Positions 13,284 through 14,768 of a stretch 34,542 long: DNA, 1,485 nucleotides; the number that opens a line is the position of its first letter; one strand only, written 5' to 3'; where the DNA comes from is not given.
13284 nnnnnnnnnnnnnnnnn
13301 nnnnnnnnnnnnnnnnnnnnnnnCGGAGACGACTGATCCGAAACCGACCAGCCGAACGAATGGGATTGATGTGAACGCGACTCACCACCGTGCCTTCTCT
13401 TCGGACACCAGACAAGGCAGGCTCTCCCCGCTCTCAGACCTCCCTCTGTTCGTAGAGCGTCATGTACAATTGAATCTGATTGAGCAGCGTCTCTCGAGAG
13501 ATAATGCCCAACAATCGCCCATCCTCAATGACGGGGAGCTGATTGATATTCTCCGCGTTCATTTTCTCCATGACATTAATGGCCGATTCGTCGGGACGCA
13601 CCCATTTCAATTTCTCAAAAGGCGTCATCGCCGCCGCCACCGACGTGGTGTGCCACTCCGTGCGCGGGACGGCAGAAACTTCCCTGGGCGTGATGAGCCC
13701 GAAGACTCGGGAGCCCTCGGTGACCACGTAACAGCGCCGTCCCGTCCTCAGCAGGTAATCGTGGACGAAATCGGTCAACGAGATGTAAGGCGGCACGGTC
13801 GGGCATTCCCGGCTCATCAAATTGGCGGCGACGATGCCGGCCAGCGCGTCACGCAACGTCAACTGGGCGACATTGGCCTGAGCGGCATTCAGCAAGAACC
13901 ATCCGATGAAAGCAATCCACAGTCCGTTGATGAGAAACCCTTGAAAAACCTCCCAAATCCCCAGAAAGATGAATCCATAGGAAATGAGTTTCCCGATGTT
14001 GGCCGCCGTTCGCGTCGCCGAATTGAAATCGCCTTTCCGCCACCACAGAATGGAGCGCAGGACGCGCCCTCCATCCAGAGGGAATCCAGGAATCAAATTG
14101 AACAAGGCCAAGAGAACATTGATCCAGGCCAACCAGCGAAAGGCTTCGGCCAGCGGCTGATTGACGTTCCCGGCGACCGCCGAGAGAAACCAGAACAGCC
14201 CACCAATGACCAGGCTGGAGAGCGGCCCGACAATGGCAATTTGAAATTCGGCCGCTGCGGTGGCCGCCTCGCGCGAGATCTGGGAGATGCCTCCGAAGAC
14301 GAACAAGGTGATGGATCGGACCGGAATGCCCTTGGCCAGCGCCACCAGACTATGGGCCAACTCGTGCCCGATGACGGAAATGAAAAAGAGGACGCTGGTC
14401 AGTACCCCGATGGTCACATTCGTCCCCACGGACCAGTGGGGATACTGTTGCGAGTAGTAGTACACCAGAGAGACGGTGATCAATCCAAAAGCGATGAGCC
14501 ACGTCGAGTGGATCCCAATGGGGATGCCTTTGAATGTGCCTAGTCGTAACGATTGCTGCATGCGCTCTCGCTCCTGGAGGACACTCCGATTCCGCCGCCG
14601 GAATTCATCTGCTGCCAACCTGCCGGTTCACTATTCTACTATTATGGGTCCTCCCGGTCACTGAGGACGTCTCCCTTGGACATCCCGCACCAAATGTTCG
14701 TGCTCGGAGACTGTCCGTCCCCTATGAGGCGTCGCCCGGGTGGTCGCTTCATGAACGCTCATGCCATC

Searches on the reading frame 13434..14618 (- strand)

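Call 67: search_protein_families(library=pfam, proteins=[window:13434-14618:-], max_evalue=0.00001)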
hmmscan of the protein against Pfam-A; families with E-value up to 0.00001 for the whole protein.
window:13434-14618:- (394 aa): 2 families
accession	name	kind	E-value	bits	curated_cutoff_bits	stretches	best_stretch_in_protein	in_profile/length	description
PF02163.28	Peptidase_M50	-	1.3e-20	74.1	27.2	2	156-207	159-212/221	Peptidase family M50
PF00571.33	CBS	-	1.7e-16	60.7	24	1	331-382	5-55/57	CBS domain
